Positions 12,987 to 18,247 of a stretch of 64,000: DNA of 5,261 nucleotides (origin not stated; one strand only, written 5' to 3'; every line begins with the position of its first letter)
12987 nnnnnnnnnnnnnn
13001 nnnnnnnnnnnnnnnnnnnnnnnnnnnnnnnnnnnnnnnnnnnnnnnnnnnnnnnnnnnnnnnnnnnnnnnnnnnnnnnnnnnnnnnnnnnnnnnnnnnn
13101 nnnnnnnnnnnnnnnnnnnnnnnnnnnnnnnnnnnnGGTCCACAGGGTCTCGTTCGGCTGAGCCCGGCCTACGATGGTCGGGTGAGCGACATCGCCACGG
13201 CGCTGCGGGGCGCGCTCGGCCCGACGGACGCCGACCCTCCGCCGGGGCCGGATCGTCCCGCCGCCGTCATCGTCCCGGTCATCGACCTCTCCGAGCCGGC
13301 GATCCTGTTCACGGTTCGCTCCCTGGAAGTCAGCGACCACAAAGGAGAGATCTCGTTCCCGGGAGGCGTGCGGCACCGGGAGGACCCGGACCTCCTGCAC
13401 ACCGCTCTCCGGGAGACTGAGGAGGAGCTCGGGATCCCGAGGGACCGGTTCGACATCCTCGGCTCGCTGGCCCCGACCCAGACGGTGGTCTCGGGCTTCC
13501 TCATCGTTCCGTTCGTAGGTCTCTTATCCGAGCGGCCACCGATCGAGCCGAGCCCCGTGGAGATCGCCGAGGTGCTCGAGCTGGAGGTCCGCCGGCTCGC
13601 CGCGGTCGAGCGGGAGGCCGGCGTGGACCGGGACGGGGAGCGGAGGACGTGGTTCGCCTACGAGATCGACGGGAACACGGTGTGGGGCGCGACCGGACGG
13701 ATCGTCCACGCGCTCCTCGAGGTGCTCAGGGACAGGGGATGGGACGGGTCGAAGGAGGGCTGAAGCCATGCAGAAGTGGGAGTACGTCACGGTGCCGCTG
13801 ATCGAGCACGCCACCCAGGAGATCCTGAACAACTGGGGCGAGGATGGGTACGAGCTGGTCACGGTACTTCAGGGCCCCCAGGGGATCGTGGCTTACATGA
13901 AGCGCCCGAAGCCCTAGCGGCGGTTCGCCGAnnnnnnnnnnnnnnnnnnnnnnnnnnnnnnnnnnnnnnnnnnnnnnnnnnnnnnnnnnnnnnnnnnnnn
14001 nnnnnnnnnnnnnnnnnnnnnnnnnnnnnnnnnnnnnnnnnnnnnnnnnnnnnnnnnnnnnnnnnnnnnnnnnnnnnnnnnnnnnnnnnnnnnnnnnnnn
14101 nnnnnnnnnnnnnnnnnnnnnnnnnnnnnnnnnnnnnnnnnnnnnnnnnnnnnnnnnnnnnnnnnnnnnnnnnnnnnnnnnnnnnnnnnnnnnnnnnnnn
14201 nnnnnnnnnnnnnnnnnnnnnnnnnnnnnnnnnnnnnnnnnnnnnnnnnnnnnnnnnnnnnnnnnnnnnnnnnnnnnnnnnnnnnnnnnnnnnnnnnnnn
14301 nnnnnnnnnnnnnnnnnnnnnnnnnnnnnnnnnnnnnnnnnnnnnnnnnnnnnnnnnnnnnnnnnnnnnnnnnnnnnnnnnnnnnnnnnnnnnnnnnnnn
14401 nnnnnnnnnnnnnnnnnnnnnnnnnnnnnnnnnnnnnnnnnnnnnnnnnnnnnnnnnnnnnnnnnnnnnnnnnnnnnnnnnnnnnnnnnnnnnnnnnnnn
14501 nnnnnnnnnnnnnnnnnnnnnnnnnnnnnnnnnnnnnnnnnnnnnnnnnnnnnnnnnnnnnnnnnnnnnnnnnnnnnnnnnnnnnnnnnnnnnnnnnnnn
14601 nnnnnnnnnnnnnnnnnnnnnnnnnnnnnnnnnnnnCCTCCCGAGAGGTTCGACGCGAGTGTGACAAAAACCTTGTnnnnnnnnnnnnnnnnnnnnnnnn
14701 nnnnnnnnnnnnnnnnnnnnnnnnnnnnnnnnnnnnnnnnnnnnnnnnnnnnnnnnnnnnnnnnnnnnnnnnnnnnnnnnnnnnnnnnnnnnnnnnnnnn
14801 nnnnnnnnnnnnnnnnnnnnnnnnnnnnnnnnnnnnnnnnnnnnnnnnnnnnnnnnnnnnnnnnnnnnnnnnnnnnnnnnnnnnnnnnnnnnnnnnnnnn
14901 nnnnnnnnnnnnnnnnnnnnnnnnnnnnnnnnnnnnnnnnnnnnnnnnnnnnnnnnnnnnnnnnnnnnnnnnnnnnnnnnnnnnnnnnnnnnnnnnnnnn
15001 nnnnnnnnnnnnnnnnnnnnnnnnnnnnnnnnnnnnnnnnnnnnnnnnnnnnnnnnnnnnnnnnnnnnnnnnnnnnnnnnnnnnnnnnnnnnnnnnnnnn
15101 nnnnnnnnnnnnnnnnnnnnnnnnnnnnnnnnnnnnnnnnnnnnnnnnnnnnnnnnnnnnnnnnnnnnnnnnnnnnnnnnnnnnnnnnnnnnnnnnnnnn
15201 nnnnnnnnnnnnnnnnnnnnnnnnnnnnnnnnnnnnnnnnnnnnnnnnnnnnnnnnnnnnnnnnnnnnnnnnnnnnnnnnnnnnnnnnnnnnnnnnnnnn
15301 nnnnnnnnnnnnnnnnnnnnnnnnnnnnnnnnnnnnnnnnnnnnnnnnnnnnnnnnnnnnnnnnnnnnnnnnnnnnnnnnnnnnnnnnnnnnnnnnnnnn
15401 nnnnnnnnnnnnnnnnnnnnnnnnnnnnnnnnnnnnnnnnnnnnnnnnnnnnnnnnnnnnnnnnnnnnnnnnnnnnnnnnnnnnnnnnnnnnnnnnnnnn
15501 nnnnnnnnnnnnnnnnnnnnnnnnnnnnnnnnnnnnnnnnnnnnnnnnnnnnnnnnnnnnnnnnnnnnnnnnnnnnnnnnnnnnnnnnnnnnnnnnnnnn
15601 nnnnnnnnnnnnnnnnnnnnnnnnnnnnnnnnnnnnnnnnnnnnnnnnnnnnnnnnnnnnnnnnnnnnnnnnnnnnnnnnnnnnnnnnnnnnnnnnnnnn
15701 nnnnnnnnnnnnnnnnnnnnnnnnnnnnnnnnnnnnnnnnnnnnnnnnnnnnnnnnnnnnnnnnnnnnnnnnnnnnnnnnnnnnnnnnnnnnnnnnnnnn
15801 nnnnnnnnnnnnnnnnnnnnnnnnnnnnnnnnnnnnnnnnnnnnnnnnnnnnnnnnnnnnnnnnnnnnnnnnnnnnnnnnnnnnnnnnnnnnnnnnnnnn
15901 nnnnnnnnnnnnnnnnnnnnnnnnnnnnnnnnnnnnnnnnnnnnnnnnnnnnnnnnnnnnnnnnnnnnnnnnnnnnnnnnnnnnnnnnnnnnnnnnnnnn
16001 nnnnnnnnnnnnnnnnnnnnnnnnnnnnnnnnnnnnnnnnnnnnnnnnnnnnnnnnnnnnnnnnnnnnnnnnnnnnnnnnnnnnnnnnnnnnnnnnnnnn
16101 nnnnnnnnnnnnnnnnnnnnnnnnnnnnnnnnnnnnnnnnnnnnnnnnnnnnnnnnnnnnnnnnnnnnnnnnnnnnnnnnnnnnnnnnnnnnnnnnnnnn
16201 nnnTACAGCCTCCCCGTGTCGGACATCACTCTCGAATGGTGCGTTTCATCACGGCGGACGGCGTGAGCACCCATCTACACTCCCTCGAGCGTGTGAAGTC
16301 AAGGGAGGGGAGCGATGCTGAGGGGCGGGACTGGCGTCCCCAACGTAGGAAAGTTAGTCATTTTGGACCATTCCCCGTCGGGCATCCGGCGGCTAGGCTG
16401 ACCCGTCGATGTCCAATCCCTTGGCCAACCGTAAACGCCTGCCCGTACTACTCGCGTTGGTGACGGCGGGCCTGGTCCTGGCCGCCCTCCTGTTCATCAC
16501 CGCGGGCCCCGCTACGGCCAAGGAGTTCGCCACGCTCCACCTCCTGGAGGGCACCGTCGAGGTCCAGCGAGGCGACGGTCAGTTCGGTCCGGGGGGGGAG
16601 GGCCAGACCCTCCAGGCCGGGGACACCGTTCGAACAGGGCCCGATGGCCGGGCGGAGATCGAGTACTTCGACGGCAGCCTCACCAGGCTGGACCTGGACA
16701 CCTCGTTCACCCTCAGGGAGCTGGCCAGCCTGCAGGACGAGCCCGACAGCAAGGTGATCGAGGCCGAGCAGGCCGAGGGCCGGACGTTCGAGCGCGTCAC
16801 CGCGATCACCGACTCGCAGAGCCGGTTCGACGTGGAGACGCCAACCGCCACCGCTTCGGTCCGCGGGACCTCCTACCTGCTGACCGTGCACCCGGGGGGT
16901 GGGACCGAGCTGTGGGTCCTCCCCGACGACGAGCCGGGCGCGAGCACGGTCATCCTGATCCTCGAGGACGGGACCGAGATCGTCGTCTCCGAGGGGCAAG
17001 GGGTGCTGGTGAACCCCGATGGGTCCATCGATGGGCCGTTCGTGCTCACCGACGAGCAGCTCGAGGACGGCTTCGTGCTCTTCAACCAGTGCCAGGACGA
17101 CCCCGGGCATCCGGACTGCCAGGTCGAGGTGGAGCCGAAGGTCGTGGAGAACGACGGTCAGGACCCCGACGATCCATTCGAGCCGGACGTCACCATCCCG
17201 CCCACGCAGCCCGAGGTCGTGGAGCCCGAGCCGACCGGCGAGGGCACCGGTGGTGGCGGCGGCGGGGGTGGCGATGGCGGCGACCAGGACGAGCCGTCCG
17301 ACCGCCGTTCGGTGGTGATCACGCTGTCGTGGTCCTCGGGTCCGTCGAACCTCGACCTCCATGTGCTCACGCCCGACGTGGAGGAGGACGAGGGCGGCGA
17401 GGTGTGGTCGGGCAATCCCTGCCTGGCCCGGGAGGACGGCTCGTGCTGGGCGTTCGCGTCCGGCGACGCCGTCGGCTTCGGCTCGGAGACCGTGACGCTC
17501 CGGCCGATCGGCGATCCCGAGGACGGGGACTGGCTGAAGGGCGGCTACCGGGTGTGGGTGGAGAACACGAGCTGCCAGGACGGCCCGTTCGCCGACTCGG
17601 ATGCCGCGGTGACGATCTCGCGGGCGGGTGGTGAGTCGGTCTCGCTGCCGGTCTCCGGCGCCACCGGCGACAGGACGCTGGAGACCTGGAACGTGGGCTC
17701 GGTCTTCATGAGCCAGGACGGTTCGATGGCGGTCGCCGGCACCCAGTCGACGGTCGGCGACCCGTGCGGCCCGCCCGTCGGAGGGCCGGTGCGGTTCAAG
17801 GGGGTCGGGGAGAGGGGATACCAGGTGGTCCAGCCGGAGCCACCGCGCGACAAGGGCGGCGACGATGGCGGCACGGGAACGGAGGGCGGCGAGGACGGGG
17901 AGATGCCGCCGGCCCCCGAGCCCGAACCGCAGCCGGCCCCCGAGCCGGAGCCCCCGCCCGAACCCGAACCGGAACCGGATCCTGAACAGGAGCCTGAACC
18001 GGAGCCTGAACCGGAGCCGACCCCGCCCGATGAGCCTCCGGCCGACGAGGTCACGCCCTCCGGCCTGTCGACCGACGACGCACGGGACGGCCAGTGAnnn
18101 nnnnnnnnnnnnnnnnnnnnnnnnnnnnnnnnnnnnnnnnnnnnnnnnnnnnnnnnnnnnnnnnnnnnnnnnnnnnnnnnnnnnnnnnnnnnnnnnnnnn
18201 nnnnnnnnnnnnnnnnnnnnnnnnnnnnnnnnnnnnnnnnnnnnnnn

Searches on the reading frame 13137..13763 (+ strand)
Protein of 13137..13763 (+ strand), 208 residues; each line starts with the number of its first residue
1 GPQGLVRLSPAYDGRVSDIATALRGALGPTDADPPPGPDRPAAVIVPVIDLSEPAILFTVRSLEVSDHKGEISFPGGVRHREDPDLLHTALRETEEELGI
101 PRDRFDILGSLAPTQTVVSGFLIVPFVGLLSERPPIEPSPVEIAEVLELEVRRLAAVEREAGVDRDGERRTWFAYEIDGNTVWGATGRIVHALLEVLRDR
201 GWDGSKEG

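Call 3: search_protein_families(library=pfam, proteins=[window:13137-13763:+], max_evalue=0.01)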
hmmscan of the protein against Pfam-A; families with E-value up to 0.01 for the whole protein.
window:13137-13763:+ (208 aa): 1 family
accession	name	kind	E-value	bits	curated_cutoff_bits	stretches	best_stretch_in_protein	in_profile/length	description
PF00293.34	NUDIX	-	1.4e-09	38.5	21.1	1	41-152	3-113/134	NUDIX domain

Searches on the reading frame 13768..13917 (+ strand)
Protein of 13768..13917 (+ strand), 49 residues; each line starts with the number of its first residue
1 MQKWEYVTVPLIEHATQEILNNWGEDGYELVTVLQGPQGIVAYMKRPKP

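Call 45: search_protein_families(library=pfam, proteins=[window:13768-13917:+], max_evalue=0.01)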
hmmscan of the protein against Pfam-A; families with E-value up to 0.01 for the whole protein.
window:13768-13917:+ (49 aa): 1 family
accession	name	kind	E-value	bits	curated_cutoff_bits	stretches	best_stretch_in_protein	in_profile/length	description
PF13783.11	DUF4177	-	0.00038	21.1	25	1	14-44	24-53/65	Domain of unknown function (DUF4177)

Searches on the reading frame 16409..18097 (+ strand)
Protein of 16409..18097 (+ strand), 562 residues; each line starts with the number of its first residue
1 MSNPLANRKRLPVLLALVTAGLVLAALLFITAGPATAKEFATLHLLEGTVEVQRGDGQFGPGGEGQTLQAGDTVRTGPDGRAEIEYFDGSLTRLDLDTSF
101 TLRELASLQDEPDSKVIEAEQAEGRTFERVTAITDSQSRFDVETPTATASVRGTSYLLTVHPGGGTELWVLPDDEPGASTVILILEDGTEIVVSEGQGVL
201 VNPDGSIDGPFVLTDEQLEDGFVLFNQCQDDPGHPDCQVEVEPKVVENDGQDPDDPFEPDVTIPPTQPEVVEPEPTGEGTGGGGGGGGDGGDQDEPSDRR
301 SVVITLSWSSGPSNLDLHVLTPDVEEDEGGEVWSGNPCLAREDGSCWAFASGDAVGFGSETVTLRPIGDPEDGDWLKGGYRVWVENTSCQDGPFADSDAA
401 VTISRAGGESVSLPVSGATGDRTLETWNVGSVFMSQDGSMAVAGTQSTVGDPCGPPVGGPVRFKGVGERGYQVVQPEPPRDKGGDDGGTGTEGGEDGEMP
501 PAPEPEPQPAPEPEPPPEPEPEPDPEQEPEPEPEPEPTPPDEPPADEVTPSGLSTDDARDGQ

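Call 3: search_protein_families(library=pfam, proteins=[window:16409-18097:+], max_evalue=0.01)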
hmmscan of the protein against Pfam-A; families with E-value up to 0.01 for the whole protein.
window:16409-18097:+ (562 aa): 2 families
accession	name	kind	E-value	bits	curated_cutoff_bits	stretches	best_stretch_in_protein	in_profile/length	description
PF04773.18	FecR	-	1.3e-09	38.8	24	1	72-171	1-92/97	FecR protein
PF05887.16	Trypan_PARP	-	6.3e-05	23.4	100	1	483-544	49-112/134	Procyclic acidic repetitive protein (PARP)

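Call 78: search_protein_families(library=padloc, proteins=[window:16409-18097:+], max_evalue=0.001)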
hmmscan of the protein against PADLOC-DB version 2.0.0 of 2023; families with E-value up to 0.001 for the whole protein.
window:16409-18097:+ (562 aa): 0 families
